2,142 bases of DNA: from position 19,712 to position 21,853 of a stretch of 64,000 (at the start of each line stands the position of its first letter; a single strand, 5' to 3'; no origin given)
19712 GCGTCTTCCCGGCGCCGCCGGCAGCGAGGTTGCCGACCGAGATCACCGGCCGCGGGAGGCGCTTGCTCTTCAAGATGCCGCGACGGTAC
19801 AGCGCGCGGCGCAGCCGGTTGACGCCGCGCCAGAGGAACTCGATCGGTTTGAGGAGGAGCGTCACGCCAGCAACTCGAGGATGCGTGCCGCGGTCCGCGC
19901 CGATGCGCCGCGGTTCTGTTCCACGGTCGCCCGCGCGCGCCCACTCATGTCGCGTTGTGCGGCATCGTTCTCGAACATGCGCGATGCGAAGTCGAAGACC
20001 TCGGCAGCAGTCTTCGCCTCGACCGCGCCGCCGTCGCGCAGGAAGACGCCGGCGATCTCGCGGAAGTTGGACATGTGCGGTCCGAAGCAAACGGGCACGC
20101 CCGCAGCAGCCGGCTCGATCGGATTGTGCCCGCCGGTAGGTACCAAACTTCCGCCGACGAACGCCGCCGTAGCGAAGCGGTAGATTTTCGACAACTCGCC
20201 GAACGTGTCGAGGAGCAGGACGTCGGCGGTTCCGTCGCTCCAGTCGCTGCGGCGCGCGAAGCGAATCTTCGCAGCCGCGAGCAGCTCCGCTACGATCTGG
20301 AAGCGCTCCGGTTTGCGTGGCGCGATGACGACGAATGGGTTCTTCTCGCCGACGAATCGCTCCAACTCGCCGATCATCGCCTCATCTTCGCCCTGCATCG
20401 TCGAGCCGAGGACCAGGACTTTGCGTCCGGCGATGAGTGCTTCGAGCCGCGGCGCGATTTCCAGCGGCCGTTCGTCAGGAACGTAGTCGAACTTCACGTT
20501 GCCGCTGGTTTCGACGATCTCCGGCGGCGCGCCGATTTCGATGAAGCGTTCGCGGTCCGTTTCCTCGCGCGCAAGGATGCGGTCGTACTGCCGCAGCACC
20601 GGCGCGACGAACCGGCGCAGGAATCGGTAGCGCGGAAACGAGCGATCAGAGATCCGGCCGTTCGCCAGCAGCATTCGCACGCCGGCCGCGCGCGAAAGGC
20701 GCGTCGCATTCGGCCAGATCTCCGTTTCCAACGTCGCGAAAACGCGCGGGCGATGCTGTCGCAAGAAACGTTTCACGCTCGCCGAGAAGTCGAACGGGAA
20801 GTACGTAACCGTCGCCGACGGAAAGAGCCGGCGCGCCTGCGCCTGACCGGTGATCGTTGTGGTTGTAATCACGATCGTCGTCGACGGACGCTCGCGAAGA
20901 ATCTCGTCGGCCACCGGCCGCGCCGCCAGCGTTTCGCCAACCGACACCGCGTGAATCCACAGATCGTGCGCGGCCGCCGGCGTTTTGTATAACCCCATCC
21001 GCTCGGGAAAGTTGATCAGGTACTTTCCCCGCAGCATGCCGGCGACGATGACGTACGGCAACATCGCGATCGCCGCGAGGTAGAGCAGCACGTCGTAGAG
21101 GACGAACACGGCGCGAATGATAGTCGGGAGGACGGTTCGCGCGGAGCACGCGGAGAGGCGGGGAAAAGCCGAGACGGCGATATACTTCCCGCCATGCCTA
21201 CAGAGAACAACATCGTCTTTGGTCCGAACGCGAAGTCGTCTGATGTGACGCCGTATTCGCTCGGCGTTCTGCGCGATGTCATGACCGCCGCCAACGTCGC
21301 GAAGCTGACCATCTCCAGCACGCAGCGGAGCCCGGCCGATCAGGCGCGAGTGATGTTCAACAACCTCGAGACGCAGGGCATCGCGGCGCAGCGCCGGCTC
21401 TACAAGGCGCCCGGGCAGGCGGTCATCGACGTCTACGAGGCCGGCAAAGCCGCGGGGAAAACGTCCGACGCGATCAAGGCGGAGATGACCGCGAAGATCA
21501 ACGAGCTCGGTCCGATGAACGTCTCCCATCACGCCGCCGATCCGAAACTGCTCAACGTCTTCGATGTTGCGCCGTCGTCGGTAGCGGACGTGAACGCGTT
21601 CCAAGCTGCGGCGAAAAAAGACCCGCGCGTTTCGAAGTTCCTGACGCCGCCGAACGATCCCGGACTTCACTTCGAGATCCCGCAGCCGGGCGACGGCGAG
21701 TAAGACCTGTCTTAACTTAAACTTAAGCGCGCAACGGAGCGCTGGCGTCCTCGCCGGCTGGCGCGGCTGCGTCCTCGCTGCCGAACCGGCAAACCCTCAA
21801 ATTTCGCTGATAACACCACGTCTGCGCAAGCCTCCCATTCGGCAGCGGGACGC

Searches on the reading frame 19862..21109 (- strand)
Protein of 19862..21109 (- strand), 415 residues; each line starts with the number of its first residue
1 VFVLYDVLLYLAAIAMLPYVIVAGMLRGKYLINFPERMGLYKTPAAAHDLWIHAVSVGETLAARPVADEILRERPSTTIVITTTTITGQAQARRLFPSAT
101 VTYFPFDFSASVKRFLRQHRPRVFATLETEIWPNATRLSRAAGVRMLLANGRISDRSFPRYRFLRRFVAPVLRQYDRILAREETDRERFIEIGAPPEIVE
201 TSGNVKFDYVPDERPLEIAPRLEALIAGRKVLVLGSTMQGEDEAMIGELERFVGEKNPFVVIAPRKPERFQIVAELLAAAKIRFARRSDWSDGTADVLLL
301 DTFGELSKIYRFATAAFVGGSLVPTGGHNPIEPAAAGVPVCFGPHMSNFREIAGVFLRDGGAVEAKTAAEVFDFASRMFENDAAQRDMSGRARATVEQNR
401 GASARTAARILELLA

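Call 34: find_related_loci(query=window:19862-21109:-, collection=metagenome_contigs, flank=10000)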
Query window:19862-21109:- (415 aa) in metagenome_contigs; peptide patterns used: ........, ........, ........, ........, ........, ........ (x = any residue, [..] = any of these).
225 stretches matched a pattern; 92 encode a relative of the query (tblastn E <= 1e-3); the best 80 are kept; 79 distinct loci.
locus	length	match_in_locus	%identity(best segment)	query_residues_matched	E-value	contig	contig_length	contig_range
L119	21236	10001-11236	90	3-414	0e+0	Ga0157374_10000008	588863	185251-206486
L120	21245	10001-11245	85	1-415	0e+0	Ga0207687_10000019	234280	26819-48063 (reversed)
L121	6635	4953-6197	82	1-415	0e+0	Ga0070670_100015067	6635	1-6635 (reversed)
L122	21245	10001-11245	87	1-415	0e+0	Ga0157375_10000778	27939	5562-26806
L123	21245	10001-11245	84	1-415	0e+0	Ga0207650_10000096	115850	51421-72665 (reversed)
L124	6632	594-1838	86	1-415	0e+0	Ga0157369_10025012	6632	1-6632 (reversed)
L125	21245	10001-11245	84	1-415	0e+0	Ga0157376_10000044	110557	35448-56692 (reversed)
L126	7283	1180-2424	85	1-415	0e+0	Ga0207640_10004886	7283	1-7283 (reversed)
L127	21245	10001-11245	85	1-415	0e+0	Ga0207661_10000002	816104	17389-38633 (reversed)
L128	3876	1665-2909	80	1-415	0e+0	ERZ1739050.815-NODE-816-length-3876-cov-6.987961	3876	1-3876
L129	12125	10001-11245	80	1-415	0e+0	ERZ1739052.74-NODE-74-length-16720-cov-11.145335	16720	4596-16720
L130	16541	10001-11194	83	18-415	0e+0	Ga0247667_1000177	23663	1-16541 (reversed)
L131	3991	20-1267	77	1-415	0e+0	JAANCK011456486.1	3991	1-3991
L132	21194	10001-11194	82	18-415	0e+0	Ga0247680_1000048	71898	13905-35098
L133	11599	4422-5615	82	18-415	0e+0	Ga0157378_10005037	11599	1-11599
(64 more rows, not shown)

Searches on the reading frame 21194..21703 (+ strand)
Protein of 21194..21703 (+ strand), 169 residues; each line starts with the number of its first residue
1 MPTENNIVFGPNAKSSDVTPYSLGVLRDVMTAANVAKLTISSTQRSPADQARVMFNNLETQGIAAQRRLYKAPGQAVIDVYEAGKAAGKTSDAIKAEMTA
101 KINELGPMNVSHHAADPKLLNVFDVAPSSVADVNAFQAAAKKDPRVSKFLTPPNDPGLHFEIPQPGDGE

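Call 20: search_protein_families(library=pfam, proteins=[window:21194-21703:+])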
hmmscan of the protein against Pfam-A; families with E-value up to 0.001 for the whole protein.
window:21194-21703:+ (169 aa): 0 families

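Call 25: find_encoding_contigs(protein=window:21194-21703:+, flank=6000, max_places=10)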
Protein window:21194-21703:+ (169 aa): 4 contigs read that carry it; 4 places shown.
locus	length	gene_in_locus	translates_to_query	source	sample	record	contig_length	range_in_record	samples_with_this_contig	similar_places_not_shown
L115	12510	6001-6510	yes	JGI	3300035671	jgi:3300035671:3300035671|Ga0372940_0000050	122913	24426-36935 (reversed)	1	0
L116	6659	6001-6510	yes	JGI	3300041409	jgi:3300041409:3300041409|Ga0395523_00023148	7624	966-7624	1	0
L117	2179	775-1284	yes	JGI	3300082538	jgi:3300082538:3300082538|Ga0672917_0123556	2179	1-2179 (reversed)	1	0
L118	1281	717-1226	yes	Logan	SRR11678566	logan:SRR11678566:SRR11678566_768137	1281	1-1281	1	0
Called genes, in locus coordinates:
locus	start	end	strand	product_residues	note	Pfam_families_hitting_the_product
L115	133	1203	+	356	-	-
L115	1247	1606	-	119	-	PF00376:MerR (weak), PF13411:MerR_1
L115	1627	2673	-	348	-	PF01075:Glyco_transf_9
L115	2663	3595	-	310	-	PF03279:Lip_A_acyltrans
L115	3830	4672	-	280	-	PF02606:LpxK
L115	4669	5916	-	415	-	PF04413:Glycos_transf_N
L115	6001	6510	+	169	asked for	-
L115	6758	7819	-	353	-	PF00195:Chal_sti_synt_N (faint), PF08545:ACP_syn_III, PF08541:ACP_syn_III_C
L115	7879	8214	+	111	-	-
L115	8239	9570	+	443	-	PF11918:Peptidase_S41_N, PF03572:Peptidase_S41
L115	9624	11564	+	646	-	PF02784:Orn_Arg_deC_N, PF17810:Arg_decarb_HB, PF17944:Arg_decarbox_C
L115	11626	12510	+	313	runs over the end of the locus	PF13620:CarboxypepD_reg, PF13715:CarbopepD_reg_2 (weak), PF13432:TPR_16 (faint), PF13431:TPR_17 (faint), PF07719:TPR_2 (faint), PF13181:TPR_8 (faint), PF13424:TPR_12 (faint), PF14559:TPR_19 (weak), +3 more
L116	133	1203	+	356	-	-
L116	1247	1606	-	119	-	PF00376:MerR (weak), PF13411:MerR_1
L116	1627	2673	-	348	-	PF01075:Glyco_transf_9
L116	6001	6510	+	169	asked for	-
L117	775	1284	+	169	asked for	-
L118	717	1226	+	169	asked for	-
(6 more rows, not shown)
